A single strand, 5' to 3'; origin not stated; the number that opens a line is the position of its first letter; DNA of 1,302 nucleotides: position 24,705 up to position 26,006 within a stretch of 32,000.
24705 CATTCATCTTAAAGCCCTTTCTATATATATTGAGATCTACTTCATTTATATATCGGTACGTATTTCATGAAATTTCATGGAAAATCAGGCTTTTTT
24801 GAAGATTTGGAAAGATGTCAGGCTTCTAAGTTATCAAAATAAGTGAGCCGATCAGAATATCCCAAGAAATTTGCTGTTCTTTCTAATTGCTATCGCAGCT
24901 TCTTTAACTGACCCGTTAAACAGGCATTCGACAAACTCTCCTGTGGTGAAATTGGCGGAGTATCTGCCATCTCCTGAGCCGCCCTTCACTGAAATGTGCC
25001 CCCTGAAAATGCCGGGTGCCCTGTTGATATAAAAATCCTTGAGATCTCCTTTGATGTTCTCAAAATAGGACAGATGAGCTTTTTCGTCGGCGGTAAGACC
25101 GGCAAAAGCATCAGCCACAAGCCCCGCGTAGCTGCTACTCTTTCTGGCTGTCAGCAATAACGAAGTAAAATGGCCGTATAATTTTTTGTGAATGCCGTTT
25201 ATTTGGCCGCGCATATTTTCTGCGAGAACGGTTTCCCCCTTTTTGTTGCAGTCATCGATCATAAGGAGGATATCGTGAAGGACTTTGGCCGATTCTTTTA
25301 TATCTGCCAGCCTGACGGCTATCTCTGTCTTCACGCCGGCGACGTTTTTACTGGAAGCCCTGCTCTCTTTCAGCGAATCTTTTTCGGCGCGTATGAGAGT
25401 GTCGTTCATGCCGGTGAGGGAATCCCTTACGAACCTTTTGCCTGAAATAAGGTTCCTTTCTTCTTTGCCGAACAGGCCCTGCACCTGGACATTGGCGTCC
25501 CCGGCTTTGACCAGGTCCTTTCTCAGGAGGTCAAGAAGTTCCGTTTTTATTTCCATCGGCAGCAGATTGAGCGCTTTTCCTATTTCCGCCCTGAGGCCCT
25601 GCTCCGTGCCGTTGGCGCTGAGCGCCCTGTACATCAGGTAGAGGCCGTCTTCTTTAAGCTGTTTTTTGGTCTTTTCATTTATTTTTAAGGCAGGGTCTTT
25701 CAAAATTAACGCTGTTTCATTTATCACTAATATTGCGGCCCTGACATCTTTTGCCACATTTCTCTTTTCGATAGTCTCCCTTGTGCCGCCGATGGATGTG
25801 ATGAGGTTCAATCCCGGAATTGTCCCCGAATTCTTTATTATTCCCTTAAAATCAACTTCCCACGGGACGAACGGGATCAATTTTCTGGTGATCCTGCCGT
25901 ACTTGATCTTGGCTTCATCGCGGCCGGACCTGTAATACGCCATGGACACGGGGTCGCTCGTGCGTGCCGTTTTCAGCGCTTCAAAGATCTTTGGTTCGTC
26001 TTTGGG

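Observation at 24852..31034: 2060-aa giant ORF with an unprecedented-looking domain order: alpha-solenoid, OMP-like beta module, one hydrophobic helix, long helical tail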

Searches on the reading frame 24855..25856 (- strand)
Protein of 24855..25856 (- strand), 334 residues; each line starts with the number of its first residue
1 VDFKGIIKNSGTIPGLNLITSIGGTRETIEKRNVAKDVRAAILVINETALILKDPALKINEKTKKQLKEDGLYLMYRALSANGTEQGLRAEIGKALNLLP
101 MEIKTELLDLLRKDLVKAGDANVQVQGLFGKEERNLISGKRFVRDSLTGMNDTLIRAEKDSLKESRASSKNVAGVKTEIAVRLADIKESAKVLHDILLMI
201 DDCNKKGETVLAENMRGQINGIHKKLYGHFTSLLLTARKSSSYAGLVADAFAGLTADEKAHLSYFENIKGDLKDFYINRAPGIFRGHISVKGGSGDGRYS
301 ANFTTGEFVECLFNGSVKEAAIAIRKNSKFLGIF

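Call 28: find_homologous_proteins(query=A2, max_evalue=0.01)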
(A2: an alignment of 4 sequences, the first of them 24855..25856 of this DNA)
Query A2 (4 sequences) (334 aa, profile of the alignment): 1 proteins with E <= 0.01 among 8000 candidates.
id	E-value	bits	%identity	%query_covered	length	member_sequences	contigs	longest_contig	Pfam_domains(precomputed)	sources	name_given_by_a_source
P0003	3.7e-258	876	23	82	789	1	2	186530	-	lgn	-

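Call 29: find_related_loci(query=A2, collection=genome_contigs, flank=10000)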
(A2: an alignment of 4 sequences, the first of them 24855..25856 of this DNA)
Query A2 (334 aa) in genome_contigs; peptide patterns used: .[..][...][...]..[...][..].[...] (x = any residue, [..] = any of these).
26 stretches matched a pattern; 2 encode a relative of the query (tblastn E <= 1e-3); 2 distinct loci.
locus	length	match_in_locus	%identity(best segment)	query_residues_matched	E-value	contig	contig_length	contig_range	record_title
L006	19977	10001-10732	22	65-325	9e-9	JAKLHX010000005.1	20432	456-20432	MAG: Candidatus Margulisiibacteriota bacterium isolate RA.bin73 RA.bin73_5, whole genome shotgun sequence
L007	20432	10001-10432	28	15-149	2e-8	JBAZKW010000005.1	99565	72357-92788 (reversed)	MAG: Candidatus Margulisiibacteriota bacterium isolate SO_2017_LW4_153 scaffold_669_c1_LW137-91_2017, whole genome shotg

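Call 40: search_protein_families(library=pfam, proteins=[L007:3944-11986:+], max_evalue=0.1)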
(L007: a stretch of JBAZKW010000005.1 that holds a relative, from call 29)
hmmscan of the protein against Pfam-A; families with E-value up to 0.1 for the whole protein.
L007:3944-11986:+ (2680 aa): 5 families
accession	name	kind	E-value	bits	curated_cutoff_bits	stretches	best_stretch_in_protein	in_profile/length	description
PF13428.12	TPR_14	-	2e-05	25.3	23.5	0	935-962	4-31/44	Tetratricopeptide repeat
PF13424.12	TPR_12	-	0.00081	20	30.1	0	934-992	5-63/77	Tetratricopeptide repeat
PF13432.12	TPR_16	-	0.00083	20.2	32.7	0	566-621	11-62/65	Tetratricopeptide repeat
PF07719.23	TPR_2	-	0.019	15.5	27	0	755-778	6-29/34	Tetratricopeptide repeat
PF12688.13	TPR_5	-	0.037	14.7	24.2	0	911-960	17-66/119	Tetratrico peptide repeat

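Call 47: find_related_loci(query=A2, collection=metagenome_contigs, flank=10000)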
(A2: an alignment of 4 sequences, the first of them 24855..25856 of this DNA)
Query A2 (334 aa) in metagenome_contigs; peptide patterns used: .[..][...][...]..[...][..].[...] (x = any residue, [..] = any of these).
32 stretches matched a pattern; 2 encode a relative of the query (tblastn E <= 1e-3); 2 distinct loci.
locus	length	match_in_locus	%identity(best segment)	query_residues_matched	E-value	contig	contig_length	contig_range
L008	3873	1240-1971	22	65-325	5e-9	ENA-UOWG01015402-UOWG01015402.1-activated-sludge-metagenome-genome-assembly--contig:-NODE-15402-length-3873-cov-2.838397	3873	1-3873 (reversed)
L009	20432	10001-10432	28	15-149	1e-8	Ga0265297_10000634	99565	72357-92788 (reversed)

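Call 51: predict_structure(alignment_id=A2)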
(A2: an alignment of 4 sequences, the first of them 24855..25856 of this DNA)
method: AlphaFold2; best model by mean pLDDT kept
length: 334 residues; sequences in the alignment: 4
mean_pLDDT: 70.8   pTM: 0.70
mean pLDDT of the five models: 70.8, 70.6, 70.3, 69.5, 69.0
residues with pLDDT >= 90: 27; 70-90: 211; 50-70: 31; < 50: 65
segments of 3 or more residues with pLDDT < 50: 1-57, 128-132
pLDDT, mean of each block of 10 residues (from residue 1): 30 31 25 25 27 43 76 81 69 81 82 60 63 70 84 80 77 84 91 88 82 79 89 90 90 87 78 84 82 71 86 86 73 50
secondary structure, 60 per line:
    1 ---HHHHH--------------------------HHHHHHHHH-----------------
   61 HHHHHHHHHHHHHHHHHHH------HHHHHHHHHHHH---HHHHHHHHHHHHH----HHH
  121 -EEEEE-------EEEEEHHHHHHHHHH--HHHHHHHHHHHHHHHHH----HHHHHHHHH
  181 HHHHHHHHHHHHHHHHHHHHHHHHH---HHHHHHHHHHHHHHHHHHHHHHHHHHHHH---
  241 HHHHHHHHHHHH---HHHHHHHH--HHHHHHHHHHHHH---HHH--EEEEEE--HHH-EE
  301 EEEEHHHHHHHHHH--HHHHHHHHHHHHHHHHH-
elements in order: H4-8 H35-43 H61-79 H86-97 H101-113 E122-126 E134-138 H139-148 H151-167 H172-205 H209-237 H241-252 H256-263 H266-278 E287-292 E299-304 H305-314 H317-333

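Call 54: fold_search(model_id=the predicted structure, library=pdb)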
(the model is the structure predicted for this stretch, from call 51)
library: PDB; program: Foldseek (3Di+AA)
matches with E <= 10: 224; with E <= 0.001: 0
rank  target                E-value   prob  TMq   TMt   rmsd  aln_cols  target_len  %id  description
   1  8jm9_A                3.9e-01  0.12  0.14  0.12  18.9       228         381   15  The cryo-EM structure of insect gustatory receptor Gr43a from Drosophila melanogaster (released 2024-02-07)
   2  3q1g_D                6.4e-01  0.04  0.12  0.09  21.3       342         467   12  Crystal Structure of BoxB crystallized with PEG (released 2011-06-01)
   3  4o46_B                9.9e-01  0.20  0.18  0.24  16.1       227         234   11  14-3-3-gamma in complex with influenza NS1 C-terminal tail phosphorylated at S228 (released 2014-04-30)
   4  6gkf_G                1.1e+00  0.16  0.17  0.25  16.0       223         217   12  Structure of 14-3-3 gamma in complex with caspase-2 14-3-3 binding motif Ser139 (released 2018-10-17)
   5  4o46_E                1.1e+00  0.18  0.18  0.24  16.0       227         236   11  14-3-3-gamma in complex with influenza NS1 C-terminal tail phosphorylated at S228 (released 2014-04-30)
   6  7dgd_A                1.1e+00  0.08  0.13  0.07  22.5       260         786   12  apo state of class C GPCR (released 2021-09-22)
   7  3q1g_A                1.1e+00  0.03  0.12  0.09  21.2       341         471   11  Crystal Structure of BoxB crystallized with PEG (released 2011-06-01)
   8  4o46_A                1.3e+00  0.16  0.18  0.24  16.1       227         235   11  14-3-3-gamma in complex with influenza NS1 C-terminal tail phosphorylated at S228 (released 2014-04-30)
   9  3q1g_B                1.3e+00  0.02  0.11  0.09  21.4       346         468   11  Crystal Structure of BoxB crystallized with PEG (released 2011-06-01)
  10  6byj_E                1.4e+00  0.16  0.18  0.24  15.5       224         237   12  Structure of human 14-3-3 gamma bound to O-GlcNAc peptide (released 2018-05-09)
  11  3pm5_C                1.4e+00  0.03  0.12  0.10  20.8       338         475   10  Crystal Structure of BoxB in mixed valent state with bound benzoyl-CoA (released 2011-06-01)
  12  3q1g_C                1.4e+00  0.03  0.12  0.09  21.3       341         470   11  Crystal Structure of BoxB crystallized with PEG (released 2011-06-01)
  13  7x0t_A                1.5e+00  0.03  0.12  0.08  27.1       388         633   11  Cryo-EM structure of human ABCD1 E630Q in the presence of C26:0-CoA and ATP (released 2023-03-22)
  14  7kzq_E                1.7e+00  0.04  0.15  0.13  44.6       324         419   16  Structure of the human Fanconi anaemia Core-ID complex (released 2021-03-10)
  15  8q7r_A                1.7e+00  0.04  0.12  0.07  24.1       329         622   11  Ubiquitin ligation to substrate by a cullin-RING E3 ligase & Cdc34: NEDD8-CUL2-RBX1-ELOB/C-FEM1C with trapped UBE2R2~d (released 2024-02-21)
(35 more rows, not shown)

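Call 57: fold_search(model_id=the predicted structure, library=viral)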
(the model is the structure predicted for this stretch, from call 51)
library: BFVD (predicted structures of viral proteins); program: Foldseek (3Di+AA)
matches with E <= 10: 206; with E <= 0.001: 0
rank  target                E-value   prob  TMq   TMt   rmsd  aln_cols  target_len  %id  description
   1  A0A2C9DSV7            1.7e-01  0.25  0.16  0.18  18.9       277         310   13  Uncharacterized protein [Western grey kangaroopox virus]
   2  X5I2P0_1              2.7e-01  0.07  0.10  0.05  24.4       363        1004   13  Structural protein [Pseudomonas phage KPP25]
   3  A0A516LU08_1          3.4e-01  0.09  0.15  0.06  27.5       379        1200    9  (no name in the UniProt tables at hand)
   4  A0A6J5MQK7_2          4.4e-01  0.13  0.17  0.06  30.8       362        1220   13  Phage tail tape measure protein [uncultured Caudovirales phage]
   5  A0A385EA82            1.0e+00  0.03  0.10  0.10  32.0       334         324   16  Uncharacterized protein [Caulobacter phage CcrPW]
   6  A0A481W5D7            1.5e+00  0.03  0.13  0.12  37.1       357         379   12  Antirepressor protein C-terminal domain-containing protein [Fusobacterium phage Fnu1]
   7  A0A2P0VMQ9            1.8e+00  0.06  0.11  0.17  18.2       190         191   12  Uncharacterized protein [Tetraselmis virus 1]
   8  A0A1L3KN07            1.9e+00  0.03  0.14  0.11  27.0       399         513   12  (no name in the UniProt tables at hand)
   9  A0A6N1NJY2            2.0e+00  0.04  0.17  0.12  26.7       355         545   11  Zinc ABC transporter ATP-binding protein [Tupanvirus soda lake]
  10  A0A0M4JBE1            2.1e+00  0.05  0.17  0.12  18.0       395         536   11  (no name in the UniProt tables at hand)
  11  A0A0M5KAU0            2.2e+00  0.06  0.14  0.11  25.9       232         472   12  (no name in the UniProt tables at hand)
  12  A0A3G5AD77            2.2e+00  0.06  0.17  0.07  18.4       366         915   10  Cullin family profile domain-containing protein [Satyrvirus sp.]
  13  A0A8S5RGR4            2.3e+00  0.04  0.14  0.06  27.7       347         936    6  Chromosome segregation ATPase (Fragment) [virus sp. ctiha2]
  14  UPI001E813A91         2.4e+00  0.08  0.16  0.26  18.7       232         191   13  (no name look-up for this kind of identifier)
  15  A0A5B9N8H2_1          2.4e+00  0.03  0.10  0.04  35.3       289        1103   11  (no name in the UniProt tables at hand)
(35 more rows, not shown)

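Call 60: search_solved_structures(query=A2, max_evalue=10)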
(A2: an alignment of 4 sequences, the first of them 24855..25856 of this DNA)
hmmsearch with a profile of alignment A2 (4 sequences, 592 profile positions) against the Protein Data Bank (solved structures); distinct sequences matched with E-value up to 10: 1.
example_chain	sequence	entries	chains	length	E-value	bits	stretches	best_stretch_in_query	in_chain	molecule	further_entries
7bqs_A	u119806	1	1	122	2.6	9.6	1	392-473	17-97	Nomur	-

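Call 61: search_protein_families(library=pfam, proteins=[L006:533-3805:+, L007:717-3884:+, L007:21-707:+], max_evalue=0.1)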
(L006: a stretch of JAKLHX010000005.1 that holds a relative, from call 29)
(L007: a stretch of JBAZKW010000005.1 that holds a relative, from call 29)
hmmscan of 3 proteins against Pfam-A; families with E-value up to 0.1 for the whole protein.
L006:533-3805:+ (1090 aa): 8 families
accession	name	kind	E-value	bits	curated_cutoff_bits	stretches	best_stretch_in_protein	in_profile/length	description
PF13174.12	TPR_6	-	2.3e-05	25.2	26.3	1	191-216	3-28/33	Tetratricopeptide repeat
PF13181.12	TPR_8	-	0.0035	17.8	25.7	1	190-217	3-30/34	Tetratricopeptide repeat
PF00515.34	TPR_1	-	0.004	17.3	27.8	1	191-209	4-22/34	Tetratricopeptide repeat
PF07719.23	TPR_2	-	0.012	16.2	27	1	191-212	4-25/34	Tetratricopeptide repeat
PF14559.12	TPR_19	-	0.018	15.8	25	1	192-218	29-55/68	Tetratricopeptide repeat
PF10602.15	RPN7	-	0.072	13.2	29.6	0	187-223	35-71/174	26S proteasome subunit RPN7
PF25176.1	DUF7831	-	0.081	13.2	27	0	444-488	42-86/118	Family of unknown function (DUF7831)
PF25068.1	ARM_TT21_4th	-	0.099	13.3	30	0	192-298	36-138/153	Tetratricopeptide repeat protein 21 forth ARM domain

L007:717-3884:+ (1055 aa): 0 families

L007:21-707:+ (228 aa): 3 families
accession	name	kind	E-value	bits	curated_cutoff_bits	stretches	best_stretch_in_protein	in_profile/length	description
PF08410.15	DUF1737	-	0.015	15.6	24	1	52-85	7-40/53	Domain of unknown function (DUF1737)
PF17933.6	TetR_C_25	-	0.017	15.9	26.4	0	20-53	25-58/106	Tetracyclin repressor-like, C-terminal domain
PF10551.15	MULE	-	0.068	14.1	27.6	0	71-122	22-73/99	MULE transposase domain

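Call 92: find_related_loci(query=A2, collection=viral_contigs, flank=5000)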
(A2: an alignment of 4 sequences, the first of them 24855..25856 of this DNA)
Query A2 (334 aa) in viral_contigs; peptide patterns used: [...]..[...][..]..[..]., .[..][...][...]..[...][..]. (x = any residue, [..] = any of these).
49 stretches matched a pattern, but none encodes a relative of the query by tblastn (E <= 1e-3).
